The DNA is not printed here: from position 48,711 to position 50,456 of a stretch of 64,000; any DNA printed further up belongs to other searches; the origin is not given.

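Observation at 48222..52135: KaiC-family ATPase with a stop-start-coupled upstream small ORF and a downstream PAS hybrid histidine kinase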

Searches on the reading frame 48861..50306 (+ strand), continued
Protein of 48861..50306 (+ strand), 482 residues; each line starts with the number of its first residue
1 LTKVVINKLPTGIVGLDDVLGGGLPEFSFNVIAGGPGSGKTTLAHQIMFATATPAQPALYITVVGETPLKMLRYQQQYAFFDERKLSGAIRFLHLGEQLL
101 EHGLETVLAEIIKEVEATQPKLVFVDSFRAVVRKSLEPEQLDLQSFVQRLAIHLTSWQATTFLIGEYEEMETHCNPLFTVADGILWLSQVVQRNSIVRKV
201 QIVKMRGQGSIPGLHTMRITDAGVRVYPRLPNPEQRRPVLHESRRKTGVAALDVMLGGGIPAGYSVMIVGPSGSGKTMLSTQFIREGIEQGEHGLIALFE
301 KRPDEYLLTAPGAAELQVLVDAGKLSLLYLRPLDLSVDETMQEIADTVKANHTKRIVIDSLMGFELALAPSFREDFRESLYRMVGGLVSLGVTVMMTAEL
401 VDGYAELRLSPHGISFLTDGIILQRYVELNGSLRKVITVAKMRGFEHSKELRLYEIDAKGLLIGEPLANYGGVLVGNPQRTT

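Call 78: search_dna_similar(query=window:48861-50306:+, collection=plasmids, mode=protein, max_evalue=1e-30, max_rows=40, rows=spread)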
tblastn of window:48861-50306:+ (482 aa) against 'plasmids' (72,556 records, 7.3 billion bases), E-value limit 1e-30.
Records with a match: 149; places in all: 157; records where one place covers at least 80% of the query: 142.
Best place of each record, by identity: <60% 149.
By first word of the organism name: Agrobacterium 39; Sphingobium 19; Rhizobium 11; Sinorhizobium 11; Caballeronia 8; Ensifer 8; Haladaptatus 5; Roseomonas 4; Halorussus 4; Paraburkholderia 4; and 24 more.
By predicted mobility (MOB-suite, as given by PLSDB): non-mobilizable 83; conjugative 57; mobilizable 9.
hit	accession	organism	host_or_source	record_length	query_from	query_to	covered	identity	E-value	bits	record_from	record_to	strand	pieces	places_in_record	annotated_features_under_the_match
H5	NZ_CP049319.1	Caballeronia sp. SBC2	whole organism,soil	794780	3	478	99%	53.6%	1e-86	453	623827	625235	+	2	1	none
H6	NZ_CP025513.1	Neorhizobium sp. SOG26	Oryza glumipatula,Whole ...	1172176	1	478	99%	30.1%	5e-36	149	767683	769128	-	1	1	none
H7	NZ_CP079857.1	Agrobacterium fabrum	-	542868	1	478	99%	30.0%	2e-35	147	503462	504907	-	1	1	ATPase domain-containing protein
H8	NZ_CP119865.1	Agrobacterium fabrum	-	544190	1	478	99%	30.0%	2e-35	147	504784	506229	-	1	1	ATPase domain-containing protein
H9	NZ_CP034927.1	Roseomonas mucosa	Homo sapiens,tissue sample,Clinical, ...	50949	9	481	98%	30.1%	7e-31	134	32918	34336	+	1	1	ATPase domain-containing protein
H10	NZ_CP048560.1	Agrobacterium fabrum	walnut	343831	1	478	99%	29.8%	1e-34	145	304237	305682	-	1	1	ATPase domain-containing protein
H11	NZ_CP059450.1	Azospirillum brasilense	Prokaryotes,soil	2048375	6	477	98%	29.9%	5e-39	158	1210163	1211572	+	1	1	none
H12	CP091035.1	Sinorhizobium sp. B11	soybean,TY,soil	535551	8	476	97%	29.1%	2e-34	144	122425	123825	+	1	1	serine/threonine protein kinase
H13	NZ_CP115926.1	Agrobacterium tumefaciens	Chrysanthemum,cell culture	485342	1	479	99%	28.3%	8e-34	143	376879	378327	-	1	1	ATPase domain-containing protein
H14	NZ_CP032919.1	Agrobacterium tumefaciens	-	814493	1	479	99%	28.3%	9e-34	143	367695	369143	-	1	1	ATPase domain-containing protein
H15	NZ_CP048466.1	Agrobacterium tumefaciens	walnut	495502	1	479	99%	28.3%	9e-34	142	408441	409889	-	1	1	ATPase domain-containing protein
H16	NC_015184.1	Agrobacterium tumefaciens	-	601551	1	479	99%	28.3%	1e-33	142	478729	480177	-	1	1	ATPase domain-containing protein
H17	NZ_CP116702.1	Agrobacterium tumefaciens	Yarrow,cell culture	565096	1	479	99%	28.3%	1e-33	142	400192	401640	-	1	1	ATPase domain-containing protein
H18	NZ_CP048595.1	Agrobacterium tumefaciens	walnut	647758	1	479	99%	28.3%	2e-33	142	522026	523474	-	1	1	ATPase domain-containing protein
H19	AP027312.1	Sphingobium sp. TomMM7A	-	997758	5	479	99%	28.5%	1e-37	154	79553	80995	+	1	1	circadian clock protein KaiC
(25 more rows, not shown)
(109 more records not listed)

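Call 79: get_annotated_region(hit=H7, flank=4000)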
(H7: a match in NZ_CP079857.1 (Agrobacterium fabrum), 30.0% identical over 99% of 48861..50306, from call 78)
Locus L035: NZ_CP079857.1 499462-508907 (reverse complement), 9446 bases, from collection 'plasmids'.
description: Agrobacterium fabrum strain LBA645 plasmid pAt, complete sequence
organism: Agrobacterium fabrum (NCBI taxid 1176649)
taxonomy: Bacteria; Pseudomonadota; Alphaproteobacteria; Hyphomicrobiales; Rhizobiaceae; Agrobacterium; Agrobacterium fabrum
host: -; source: -; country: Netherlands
typing (MOB-suite, as given by PLSDB): conjugative; relaxase MOBQ; mating-pair formation MPF_T
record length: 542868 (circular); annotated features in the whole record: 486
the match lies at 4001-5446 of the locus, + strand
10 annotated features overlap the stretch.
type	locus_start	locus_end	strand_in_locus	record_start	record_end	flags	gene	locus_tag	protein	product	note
CDS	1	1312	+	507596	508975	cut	-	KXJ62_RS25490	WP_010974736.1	hypothetical protein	-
CDS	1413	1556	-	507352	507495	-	-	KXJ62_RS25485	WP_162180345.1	hypothetical protein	-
CDS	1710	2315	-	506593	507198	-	-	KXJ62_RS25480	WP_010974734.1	J domain-containing protein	GO:0006457 - protein folding [Evidence IEA]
CDS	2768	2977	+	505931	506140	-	-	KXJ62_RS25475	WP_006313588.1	cold-shock protein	-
CDS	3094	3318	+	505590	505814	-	-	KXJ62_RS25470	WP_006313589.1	hypothetical protein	-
CDS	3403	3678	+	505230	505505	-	-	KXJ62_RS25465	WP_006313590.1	hypothetical protein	-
CDS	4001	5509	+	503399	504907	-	-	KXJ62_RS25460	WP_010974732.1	ATPase domain-containing protein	-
CDS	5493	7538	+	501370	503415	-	-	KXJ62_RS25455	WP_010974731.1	response regulator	GO:0000160 - phosphorelay signal transduction system [Evidence IEA]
CDS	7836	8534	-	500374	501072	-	gst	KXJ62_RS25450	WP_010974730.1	glutathione S-transferase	-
CDS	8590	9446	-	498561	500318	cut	ggt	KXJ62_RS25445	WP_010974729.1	gamma-glutamyltransferase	GO:0006750 - glutathione biosynthetic process [Evidence IEA]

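Call 80: get_annotated_region(hit=H19, flank=4000)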
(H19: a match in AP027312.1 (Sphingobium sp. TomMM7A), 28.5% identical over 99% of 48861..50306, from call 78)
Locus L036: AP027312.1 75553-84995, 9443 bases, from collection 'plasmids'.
description: Sphingobium sp. TomMM7A plasmid pTomMM7Aa DNA, complete genome
organism: Sphingobium sp. TomMM7A (NCBI taxid 3028880)
taxonomy: Bacteria; Pseudomonadota; Alphaproteobacteria; Sphingomonadales; Sphingomonadaceae; Sphingobium; Sphingobium sp. TomMM7A
host: -; source: -; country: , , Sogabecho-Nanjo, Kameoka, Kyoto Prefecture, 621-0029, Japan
typing (MOB-suite, as given by PLSDB): non-mobilizable
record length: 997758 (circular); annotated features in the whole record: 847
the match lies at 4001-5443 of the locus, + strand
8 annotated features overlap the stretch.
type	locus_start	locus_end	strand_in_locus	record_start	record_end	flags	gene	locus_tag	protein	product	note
CDS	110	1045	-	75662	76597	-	-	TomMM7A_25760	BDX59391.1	hypothetical protein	-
CDS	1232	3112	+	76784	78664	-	htpG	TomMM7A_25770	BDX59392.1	chaperone protein HtpG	-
CDS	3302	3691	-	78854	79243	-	-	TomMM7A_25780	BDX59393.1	hypothetical protein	-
CDS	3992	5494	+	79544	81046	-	-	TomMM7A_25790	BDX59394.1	circadian clock protein KaiC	-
CDS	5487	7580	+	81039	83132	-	-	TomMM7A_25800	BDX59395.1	hybrid sensor histidine kinase/response regulator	-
CDS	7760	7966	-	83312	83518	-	-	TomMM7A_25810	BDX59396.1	hypothetical protein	-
CDS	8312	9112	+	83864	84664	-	-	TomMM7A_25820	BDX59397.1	universal stress protein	-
CDS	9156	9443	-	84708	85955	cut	-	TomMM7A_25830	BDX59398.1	MgtC/SapB transporter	-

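Call 81: get_annotated_region(hit=H5, flank=4000)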
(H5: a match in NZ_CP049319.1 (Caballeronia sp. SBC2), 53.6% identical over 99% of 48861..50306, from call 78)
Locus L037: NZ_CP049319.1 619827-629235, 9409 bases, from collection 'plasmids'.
description: Caballeronia sp. SBC2 plasmid pSBC2-3, complete sequence
organism: Caballeronia sp. SBC2 (NCBI taxid 2705547)
taxonomy: Bacteria; Pseudomonadota; Betaproteobacteria; Burkholderiales; Burkholderiaceae; Caballeronia; Caballeronia sp. SBC2
host: -; source: whole organism,soil; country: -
typing (MOB-suite, as given by PLSDB): non-mobilizable
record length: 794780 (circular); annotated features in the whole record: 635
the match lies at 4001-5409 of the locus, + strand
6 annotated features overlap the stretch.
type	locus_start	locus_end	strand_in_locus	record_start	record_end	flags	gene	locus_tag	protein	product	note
CDS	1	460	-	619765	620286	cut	-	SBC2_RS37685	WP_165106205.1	hypothetical protein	-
CDS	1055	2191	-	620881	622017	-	-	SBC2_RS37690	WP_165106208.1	HAMP domain-containing sensor histidine kinase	GO:0007165 - signal transduction [Evidence IEA]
CDS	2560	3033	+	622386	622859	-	-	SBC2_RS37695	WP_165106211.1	CheR family methyltransferase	-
CDS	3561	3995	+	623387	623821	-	-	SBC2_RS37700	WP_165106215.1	hypothetical protein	-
CDS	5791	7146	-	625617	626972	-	-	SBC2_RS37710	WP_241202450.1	ATP-binding protein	GO:0000160 - phosphorelay signal transduction system [Evidence IEA]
CDS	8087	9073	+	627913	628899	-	-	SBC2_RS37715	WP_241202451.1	IS110 family transposase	-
